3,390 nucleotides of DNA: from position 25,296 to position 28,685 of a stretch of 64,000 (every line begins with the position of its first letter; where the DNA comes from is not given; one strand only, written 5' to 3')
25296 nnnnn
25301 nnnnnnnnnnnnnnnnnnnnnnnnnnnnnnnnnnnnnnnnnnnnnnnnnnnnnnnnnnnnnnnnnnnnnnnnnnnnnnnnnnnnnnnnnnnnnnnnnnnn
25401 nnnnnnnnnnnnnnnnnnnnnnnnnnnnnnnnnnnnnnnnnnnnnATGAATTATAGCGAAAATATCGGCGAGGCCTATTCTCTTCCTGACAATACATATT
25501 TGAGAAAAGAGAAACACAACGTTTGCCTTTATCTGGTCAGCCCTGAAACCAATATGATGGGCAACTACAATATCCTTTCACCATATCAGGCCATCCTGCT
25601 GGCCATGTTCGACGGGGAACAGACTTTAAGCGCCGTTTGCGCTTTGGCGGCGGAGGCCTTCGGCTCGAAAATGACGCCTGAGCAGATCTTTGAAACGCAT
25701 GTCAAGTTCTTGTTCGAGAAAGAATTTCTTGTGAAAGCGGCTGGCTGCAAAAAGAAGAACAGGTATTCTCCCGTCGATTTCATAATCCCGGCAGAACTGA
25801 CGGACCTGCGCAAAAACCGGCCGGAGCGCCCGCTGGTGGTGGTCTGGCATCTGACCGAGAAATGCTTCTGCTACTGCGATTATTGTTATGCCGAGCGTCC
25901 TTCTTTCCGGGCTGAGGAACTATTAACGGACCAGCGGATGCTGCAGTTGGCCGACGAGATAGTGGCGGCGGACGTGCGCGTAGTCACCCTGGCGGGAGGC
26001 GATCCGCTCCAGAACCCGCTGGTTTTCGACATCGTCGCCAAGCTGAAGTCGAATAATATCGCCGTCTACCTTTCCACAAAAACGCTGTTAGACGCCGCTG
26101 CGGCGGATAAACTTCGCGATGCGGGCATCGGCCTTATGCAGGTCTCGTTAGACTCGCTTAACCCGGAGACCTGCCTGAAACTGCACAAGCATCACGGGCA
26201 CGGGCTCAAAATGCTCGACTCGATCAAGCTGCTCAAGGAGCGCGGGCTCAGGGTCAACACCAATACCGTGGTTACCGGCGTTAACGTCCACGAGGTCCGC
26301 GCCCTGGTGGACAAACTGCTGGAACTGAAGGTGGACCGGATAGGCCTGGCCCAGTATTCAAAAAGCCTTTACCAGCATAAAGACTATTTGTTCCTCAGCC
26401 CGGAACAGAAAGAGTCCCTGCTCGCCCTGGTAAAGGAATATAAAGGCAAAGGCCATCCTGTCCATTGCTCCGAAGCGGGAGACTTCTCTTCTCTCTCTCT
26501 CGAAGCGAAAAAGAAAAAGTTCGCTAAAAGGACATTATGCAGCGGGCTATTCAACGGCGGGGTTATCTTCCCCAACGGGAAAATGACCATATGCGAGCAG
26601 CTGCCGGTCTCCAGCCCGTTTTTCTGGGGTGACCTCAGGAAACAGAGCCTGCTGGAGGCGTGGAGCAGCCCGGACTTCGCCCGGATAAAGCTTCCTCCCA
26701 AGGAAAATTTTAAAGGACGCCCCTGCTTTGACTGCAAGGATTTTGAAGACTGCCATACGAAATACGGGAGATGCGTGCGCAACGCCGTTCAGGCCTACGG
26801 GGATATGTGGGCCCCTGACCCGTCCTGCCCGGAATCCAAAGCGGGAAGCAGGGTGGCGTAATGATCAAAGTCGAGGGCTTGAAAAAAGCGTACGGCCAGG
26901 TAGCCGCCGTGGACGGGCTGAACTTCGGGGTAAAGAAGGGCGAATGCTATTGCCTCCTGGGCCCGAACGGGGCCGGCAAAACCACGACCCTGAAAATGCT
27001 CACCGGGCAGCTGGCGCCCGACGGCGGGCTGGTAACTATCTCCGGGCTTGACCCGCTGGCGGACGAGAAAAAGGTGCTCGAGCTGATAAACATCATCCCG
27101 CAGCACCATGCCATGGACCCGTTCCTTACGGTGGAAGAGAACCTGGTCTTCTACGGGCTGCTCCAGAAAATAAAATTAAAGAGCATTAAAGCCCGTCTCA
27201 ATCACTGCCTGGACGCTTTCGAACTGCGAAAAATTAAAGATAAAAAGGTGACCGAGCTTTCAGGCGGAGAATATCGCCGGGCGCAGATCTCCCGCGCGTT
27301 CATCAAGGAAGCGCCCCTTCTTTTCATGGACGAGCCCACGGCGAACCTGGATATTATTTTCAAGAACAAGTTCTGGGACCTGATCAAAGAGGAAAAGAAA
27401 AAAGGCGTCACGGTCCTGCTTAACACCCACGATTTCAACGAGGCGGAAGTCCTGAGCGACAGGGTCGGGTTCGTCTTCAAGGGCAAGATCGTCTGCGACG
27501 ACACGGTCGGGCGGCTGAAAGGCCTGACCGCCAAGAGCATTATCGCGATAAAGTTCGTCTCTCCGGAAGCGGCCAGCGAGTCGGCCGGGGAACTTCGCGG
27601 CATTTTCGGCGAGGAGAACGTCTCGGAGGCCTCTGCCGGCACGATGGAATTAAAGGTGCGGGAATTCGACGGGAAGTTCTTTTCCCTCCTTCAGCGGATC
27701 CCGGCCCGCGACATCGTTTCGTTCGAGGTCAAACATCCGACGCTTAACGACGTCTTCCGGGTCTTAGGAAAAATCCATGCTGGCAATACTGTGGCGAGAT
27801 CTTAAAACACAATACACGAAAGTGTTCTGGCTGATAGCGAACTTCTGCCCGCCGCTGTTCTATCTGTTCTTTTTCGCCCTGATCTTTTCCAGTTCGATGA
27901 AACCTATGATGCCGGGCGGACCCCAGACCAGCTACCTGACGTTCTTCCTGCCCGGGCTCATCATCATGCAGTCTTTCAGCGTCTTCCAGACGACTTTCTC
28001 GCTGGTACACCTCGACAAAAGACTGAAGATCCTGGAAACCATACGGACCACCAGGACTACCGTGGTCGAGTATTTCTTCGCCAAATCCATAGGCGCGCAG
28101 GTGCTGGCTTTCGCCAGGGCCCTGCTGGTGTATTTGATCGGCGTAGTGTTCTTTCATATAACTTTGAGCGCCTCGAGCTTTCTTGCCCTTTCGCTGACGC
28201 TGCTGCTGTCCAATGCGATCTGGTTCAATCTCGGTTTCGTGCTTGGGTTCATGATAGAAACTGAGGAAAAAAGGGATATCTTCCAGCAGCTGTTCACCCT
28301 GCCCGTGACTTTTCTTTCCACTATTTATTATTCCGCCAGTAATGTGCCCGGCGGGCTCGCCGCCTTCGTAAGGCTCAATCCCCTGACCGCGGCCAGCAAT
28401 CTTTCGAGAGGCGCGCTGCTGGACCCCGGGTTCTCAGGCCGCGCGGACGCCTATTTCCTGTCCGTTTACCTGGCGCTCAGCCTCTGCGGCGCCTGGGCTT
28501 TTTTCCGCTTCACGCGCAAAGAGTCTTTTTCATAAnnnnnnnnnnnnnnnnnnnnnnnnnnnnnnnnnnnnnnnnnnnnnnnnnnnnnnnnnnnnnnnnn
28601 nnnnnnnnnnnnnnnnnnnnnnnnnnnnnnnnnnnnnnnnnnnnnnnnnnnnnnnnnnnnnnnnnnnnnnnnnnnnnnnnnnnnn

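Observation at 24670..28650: Sigma-54-driven RiPP operon: two Cys-rich precursors, an RRE-radical SAM/SPASM maturase and an ABC exporter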

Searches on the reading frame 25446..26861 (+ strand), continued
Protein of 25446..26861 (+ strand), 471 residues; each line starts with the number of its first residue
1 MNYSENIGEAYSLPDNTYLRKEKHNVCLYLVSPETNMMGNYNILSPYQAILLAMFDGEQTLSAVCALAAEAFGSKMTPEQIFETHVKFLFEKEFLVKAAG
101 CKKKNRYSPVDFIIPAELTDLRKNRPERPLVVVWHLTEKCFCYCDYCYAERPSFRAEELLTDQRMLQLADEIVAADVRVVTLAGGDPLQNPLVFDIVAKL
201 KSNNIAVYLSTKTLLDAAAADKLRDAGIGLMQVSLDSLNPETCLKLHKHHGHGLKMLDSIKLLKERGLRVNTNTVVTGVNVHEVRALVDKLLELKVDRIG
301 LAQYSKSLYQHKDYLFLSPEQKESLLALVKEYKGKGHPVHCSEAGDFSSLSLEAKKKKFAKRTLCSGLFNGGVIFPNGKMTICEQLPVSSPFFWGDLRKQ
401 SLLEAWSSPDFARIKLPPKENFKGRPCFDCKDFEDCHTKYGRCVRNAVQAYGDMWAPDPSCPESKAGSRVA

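Call 49: find_encoding_contigs(protein=P0167, flank=5000, max_places=3)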
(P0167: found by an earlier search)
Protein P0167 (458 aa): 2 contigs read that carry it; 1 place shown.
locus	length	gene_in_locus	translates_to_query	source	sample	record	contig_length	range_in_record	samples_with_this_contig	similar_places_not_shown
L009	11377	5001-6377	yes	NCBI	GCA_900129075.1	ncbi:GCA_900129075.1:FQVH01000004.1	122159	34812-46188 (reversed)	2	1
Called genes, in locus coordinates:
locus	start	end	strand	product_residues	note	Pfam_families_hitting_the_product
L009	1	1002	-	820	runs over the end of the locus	PF01074:Glyco_hydro_38N, PF09261:Alpha-mann_mid, PF07748:Glyco_hydro_38C, PF17677:Glyco_hydro38C2 (weak)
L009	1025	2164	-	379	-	PF04015:DUF362, PF00037:Fer4 (weak), PF12797:Fer4_2 (faint), PF12837:Fer4_6 (weak), PF12838:Fer4_7 (weak), PF13237:Fer4_10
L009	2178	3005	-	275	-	PF00702:Hydrolase, PF08282:Hydrolase_3, PF05116:S6PP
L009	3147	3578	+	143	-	PF01475:FUR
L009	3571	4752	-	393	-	PF00155:Aminotran_1_2, PF01041:DegT_DnrJ_EryC1, PF00266:Aminotran_5 (weak)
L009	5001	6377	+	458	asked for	PF04055:Radical_SAM, PF13353:Fer4_12 (weak), PF13186:SPASM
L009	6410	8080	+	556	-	PF00534:Glycos_transf_1, PF13692:Glyco_trans_1_4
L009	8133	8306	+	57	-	-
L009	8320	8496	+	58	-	-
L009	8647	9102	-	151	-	PF00488:MutS_V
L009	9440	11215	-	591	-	PF06472:ABC_membrane_2 (weak), PF00664:ABC_membrane, PF00005:ABC_tran, PF02463:SMC_N (weak)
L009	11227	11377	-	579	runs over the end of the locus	PF02463:SMC_N (faint), PF00664:ABC_membrane, PF00005:ABC_tran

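Call 58: predict_structure(alignment_id=A2)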
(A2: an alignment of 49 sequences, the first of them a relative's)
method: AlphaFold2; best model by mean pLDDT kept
length: 471 residues; sequences in the alignment: 49
mean_pLDDT: 94.4   pTM: 0.93
mean pLDDT of the five models: 94.4, 94.0, 93.7, 92.1, 91.3
residues with pLDDT >= 90: 424; 70-90: 40; 50-70: 7; < 50: 0
segments of 3 or more residues with pLDDT < 50: none
pLDDT, mean of each block of 10 residues (from residue 1): 79 93 96 95 94 93 94 91 90 85 79 97 95 96 92 87 98 98 96 98 97 97 98 98 95 97 98 98 98 98 95 95 97 98 86 94 94 97 95 97 97 96 97 95 96 96 92 87
secondary structure, 60 per line:
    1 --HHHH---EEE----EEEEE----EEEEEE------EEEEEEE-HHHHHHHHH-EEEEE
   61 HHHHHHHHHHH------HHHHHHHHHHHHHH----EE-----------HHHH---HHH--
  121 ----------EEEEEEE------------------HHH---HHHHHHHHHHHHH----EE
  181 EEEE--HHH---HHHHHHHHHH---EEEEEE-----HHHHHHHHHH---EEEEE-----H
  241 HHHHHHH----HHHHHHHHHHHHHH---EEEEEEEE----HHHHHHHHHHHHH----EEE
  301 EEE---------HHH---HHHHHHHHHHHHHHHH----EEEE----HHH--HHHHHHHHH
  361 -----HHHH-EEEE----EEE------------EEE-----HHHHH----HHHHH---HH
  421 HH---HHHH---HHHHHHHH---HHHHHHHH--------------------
elements in order: H3-6 E10-12 E17-21 E26-31 E38-44 H46-54 E56-60 H61-71 H78-91 H109-112 E131-137 H162-174 E179-184 H193-202 E206-211 H217-226 E230-234 H240-247 H252-265 E269-276 H281-293 E298-303 H319-334 E339-342 H352-360 H366-369 E371-374 E379-381 E394-396 H402-406 H411-415 H419-422 H426-429 H433-440 H444-451

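Call 61: find_encoding_contigs(protein=P0008, flank=4000, max_places=2)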
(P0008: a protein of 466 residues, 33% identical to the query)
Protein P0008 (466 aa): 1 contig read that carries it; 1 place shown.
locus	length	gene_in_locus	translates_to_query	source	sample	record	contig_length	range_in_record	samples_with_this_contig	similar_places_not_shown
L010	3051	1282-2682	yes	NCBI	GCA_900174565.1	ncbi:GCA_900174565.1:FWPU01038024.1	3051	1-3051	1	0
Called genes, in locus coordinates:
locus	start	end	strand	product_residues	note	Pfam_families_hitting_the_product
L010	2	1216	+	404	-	?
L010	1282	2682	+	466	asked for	PF13353:Fer4_12 (faint), PF04055:Radical_SAM, PF13186:SPASM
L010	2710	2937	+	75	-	-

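Call 62: find_encoding_contigs(protein=P0016, flank=4000, max_places=2)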
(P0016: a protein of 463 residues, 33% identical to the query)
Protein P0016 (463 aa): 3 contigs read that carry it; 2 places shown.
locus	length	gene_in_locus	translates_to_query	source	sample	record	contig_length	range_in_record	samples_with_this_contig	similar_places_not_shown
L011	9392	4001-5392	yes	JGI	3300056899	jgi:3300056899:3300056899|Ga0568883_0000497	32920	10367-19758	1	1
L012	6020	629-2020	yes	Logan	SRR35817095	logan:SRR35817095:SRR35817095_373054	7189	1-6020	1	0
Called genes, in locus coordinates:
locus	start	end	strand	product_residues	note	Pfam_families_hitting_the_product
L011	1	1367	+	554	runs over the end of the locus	PF02310:B12-binding (weak), PF19864:Radical_SAM_N2, PF04055:Radical_SAM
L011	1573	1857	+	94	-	PF00438:S-AdoMet_synt_N, PF02773:S-AdoMet_synt_C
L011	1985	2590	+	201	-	PF00293:NUDIX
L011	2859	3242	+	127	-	-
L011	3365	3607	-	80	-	-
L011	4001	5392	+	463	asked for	PF04055:Radical_SAM, PF13186:SPASM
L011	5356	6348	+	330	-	PF00005:ABC_tran, PF13304:AAA_21 (faint), PF13732:DrrA1-3_C (weak)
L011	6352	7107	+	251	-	PF01061:ABC2_membrane, PF12698:ABC2_membrane_3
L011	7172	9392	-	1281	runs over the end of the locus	PF00069:Pkinase, PF07714:PK_Tyr_Ser-Thr, PF13191:AAA_16, PF13401:AAA_22 (weak), PF13424:TPR_12, PF00515:TPR_1 (weak), PF13424:TPR_12, PF28559:TPR_SusR (weak), +9 more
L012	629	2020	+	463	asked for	PF04055:Radical_SAM, PF13186:SPASM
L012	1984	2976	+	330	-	PF00005:ABC_tran, PF13304:AAA_21 (faint), PF13732:DrrA1-3_C (weak)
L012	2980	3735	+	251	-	PF01061:ABC2_membrane, PF12698:ABC2_membrane_3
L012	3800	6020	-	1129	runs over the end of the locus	?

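Call 68: fold_search(model_id=the predicted structure, library=pdb)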
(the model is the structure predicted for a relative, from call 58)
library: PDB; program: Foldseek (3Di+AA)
matches with E <= 10: 1849; with E <= 0.001: 206
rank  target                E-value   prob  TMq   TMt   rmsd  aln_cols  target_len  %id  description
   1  5v1s_B                1.3e-18  1.00  0.62  0.67   6.6       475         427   17  Crystal structure of Streptococcus suis SuiB bound to S-adenosylmethionine (released 2017-08-30)
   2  5v1q_A                1.5e-18  1.00  0.61  0.67   6.9       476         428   16  Crystal structure of Streptococcus suis SuiB (released 2017-08-30)
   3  5v1t_A                2.2e-18  1.00  0.62  0.66   6.6       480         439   17  Crystal structure of Streptococcus suis SuiB bound to precursor peptide SuiA (released 2017-08-30)
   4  5v1s_A                2.8e-18  1.00  0.63  0.69   6.8       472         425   18  Crystal structure of Streptococcus suis SuiB bound to S-adenosylmethionine (released 2017-08-30)
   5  5v1q_B                3.0e-18  1.00  0.65  0.69   6.5       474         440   17  Crystal structure of Streptococcus suis SuiB (released 2017-08-30)
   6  6c8v                  8.6e-17  1.00  0.52  0.75   4.1       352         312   22  X-ray structure of PqqE from Methylobacterium extorquens (released 2018-02-14)
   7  6efn                  1.5e-15  1.00  0.63  0.76   4.6       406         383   16  Structure of a RiPP maturase, SkfB (released 2018-10-24)
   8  7vob                  1.5e-12  1.00  0.48  0.66   4.9       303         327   20  The crystal structure of a Radical SAM Enzyme BlsE involved in the Biosynthesis of Blasticidin S (released 2022-05-04)
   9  4k37_A                1.5e-12  1.00  0.49  0.61   6.4       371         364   16  Native anSMEcpe with bound AdoMet (released 2013-05-08)
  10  2fb2_B                4.0e-12  1.00  0.43  0.61   4.8       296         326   18  Structure of the MoaA Arg17/266/268/Ala triple mutant (released 2006-05-09)
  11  1tv7_A                1.2e-11  1.00  0.41  0.58   6.6       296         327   19  Structure of the S-adenosylmethionine dependent Enzyme MoaA (released 2004-08-31)
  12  4k37_B                1.4e-11  1.00  0.47  0.58   7.0       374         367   18  Native anSMEcpe with bound AdoMet (released 2013-05-08)
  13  1tv7_B                1.9e-11  1.00  0.42  0.59   4.6       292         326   19  Structure of the S-adenosylmethionine dependent Enzyme MoaA (released 2004-08-31)
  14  4k38_A                2.6e-11  1.00  0.49  0.61   6.5       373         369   17  Native anSMEcpe with bound AdoMet and Kp18Cys peptide (released 2013-05-08)
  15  8hzv_C                4.5e-11  1.00  0.46  0.45   5.0       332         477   16  The crystal structure of a Radical SAM Enzyme DesII (released 2024-07-10)
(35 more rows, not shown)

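Call 88: find_encoding_contigs(protein=P0011, flank=4000, max_places=1)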
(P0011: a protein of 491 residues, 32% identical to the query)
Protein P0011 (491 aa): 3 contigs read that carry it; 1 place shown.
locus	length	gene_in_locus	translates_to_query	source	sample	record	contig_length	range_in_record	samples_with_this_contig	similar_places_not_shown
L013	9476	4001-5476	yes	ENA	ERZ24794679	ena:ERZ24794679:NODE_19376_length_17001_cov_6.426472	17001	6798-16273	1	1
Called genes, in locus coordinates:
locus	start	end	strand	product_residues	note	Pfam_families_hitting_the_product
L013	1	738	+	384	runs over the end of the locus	PF12679:ABC2_membrane_2, PF12698:ABC2_membrane_3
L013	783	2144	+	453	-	PF12679:ABC2_membrane_2, PF12698:ABC2_membrane_3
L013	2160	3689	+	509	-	PF13353:Fer4_12, PF04055:Radical_SAM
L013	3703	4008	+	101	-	PF00550:PP-binding (weak)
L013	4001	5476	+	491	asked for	PF04055:Radical_SAM, PF13186:SPASM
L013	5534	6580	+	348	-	-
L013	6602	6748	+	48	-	-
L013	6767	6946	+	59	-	-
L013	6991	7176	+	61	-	-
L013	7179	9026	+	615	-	PF00664:ABC_membrane, PF00005:ABC_tran, PF02463:SMC_N (weak)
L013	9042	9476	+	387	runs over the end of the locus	?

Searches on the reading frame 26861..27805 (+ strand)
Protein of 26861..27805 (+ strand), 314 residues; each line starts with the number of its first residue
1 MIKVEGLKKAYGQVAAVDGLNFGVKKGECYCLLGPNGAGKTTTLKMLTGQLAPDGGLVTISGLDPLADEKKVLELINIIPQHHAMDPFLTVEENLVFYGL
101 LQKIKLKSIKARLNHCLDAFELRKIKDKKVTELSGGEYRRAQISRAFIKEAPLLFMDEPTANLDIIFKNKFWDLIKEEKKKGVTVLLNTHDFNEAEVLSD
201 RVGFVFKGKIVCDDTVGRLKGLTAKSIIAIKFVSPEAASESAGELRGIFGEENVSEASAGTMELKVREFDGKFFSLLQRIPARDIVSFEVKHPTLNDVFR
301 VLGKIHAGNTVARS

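Call 3: search_protein_families(library=ncbifam, proteins=[window:26861-27805:+], max_evalue=0.01)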
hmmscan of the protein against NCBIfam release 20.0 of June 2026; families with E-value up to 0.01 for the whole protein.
window:26861-27805:+ (314 aa): 186 families (the best 25 are shown)
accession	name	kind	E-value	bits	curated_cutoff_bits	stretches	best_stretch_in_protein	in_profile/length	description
TIGR01188.1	drrA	subfamily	2e-70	237.5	312.45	1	9-299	1-297/302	daunorubicin resistance ABC transporter, ATP-binding protein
TIGR03864.1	PQQ_ABC_ATP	hypoth_equivalog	5e-47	160.3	302.25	1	2-224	2-224/236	ABC transporter, ATP-binding subunit, PQQ-dependent alcohol dehydrogenase system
NF010060.0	PRK13537.1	equivalog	1.3e-46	159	521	1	2-213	16-227/314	nodulation factor ABC transporter ATP-binding protein NodI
TIGR03522.1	GldA_ABC_ATP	equivalog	1.2e-45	156.2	402.6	1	2-301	3-299/301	gliding motility-associated ABC transporter ATP-binding subunit GldA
NF010059.0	PRK13536.1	equivalog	3.9e-44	150.8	549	1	2-213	44-255/342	nodulation factor ABC transporter ATP-binding protein NodI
NF033858.1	ABC2_perm_RbbA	equivalog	5e-41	140.5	1050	1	2-233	267-498/909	ribosome-associated ATPase/putative transporter RbbA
TIGR01288.1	nodI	equivalog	5.4e-41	140.6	424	1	2-212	5-215/303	nodulation factor ABC transporter ATP-binding protein NodI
NF040840.2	tungstate_WtpC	equivalog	2.2e-40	139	440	1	1-212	1-211/347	tungstate ABC transporter ATP-binding protein WtpC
TIGR04406.1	LPS_export_lptB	equivalog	6.5e-39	133.6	240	1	2-215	2-218/239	LPS export ABC transporter ATP-binding protein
NF043075.1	MMSYN1_0197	equivalog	1.6e-38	132.6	550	1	1-210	2-211/341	spermidine/putrescine ABC transporter ATP-binding protein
NF006987.0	PRK09452.1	equivalog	8.4e-38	130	482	1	1-215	17-231/378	spermidine/putrescine ABC transporter ATP-binding protein PotA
TIGR03740.1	galliderm_ABC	subfamily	5e-37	127.7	309.75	1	3-216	2-208/223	lantibiotic protection ABC transporter ATP-binding subunit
NF047930.1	ABC_ATP_B6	equivalog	5e-37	127.7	670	1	2-235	3-243/510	putative B6 ABC transporter ATP-binding protein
NF010068.0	PRK13548.1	equivalog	1.5e-36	125.9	261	1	1-216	5-227/261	heme ABC transporter ATP-binding protein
TIGR03265.1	PhnT2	equivalog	7e-36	124.2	457.7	1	2-211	5-214/353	putative 2-aminoethylphosphonate ABC transporter ATP-binding protein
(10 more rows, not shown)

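Call 4: search_protein_families(library=pfam, proteins=[window:26861-27805:+], max_evalue=0.01)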
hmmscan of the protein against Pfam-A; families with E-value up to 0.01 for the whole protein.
window:26861-27805:+ (314 aa): 7 families
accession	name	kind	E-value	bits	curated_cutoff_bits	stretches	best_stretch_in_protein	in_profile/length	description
PF00005.33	ABC_tran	-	3.3e-31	109.1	25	1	18-161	2-137/137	ABC transporter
PF13304.12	AAA_21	-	2.9e-07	31.3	27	0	150-191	258-299/304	AAA domain, putative AbiEii toxin, Type IV TA system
PF13732.12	DrrA1-3_C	-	9.2e-06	26.7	27.4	1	220-300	7-78/81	ATP-binding protein DrrA1-3-like, C-terminal domain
PF02463.25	SMC_N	-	0.00019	21.4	40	0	110-198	117-205/220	RecF/RecN/SMC N terminal domain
PF13401.12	AAA_22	-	0.0036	18.1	27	1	28-54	6-32/130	AAA domain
PF13604.12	AAA_30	-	0.0045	17.2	27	0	27-68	18-57/191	AAA domain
PF00004.35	AAA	-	0.0057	17.5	21.2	0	31-77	2-51/131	ATPase family associated with various cellular activities (AAA)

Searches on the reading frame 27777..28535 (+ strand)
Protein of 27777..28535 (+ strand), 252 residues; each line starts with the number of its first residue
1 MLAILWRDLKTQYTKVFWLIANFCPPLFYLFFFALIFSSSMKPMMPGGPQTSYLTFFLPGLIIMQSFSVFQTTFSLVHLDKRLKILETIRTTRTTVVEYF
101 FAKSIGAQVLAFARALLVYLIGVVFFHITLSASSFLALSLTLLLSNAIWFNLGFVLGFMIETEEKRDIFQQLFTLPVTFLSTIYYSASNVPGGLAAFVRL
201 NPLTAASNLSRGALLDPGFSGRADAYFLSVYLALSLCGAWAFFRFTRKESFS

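Call 3: search_protein_families(library=ncbifam, proteins=[window:27777-28535:+], max_evalue=0.01)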
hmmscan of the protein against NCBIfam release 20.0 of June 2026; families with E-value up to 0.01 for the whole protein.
window:27777-28535:+ (252 aa): 6 families
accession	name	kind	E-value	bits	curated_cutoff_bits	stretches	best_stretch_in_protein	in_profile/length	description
TIGR01247.1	drrB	subfamily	8.7e-16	58.3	223.05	1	18-215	12-206/236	daunorubicin resistance ABC transporter membrane protein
NF011648.0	PRK15066.1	subfamily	6.6e-08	32.4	225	1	21-215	27-220/257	ABC transporter permease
NF050053.1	CapPschTportKpsM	equivalog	0.00018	21.6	300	1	2-242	6-247/257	capsule polysaccharide transporter KpsM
NF050109.1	galactan_ABC_perm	equivalog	0.00045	19.8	380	1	100-216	114-235/272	galactan export ABC transporter permease subunit Wzm/RfbD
NF038293.1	permease_SagH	equivalog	0.0037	16.1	450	1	61-184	187-306/370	SagH family ABC transporter permease subunit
NF033858.1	ABC2_perm_RbbA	equivalog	0.0084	14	1050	1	72-214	732-873/909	ribosome-associated ATPase/putative transporter RbbA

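Call 4: search_protein_families(library=pfam, proteins=[window:27777-28535:+], max_evalue=0.01)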
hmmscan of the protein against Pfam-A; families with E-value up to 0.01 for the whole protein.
window:27777-28535:+ (252 aa): 2 families
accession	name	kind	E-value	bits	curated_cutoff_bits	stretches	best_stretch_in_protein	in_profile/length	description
PF01061.29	ABC2_membrane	-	6.4e-19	68.8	26.9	1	2-214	4-210/211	ABC-2 type transporter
PF12698.13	ABC2_membrane_3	-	1e-08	35.1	31.6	1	40-213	147-318/347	ABC-2 family transporter protein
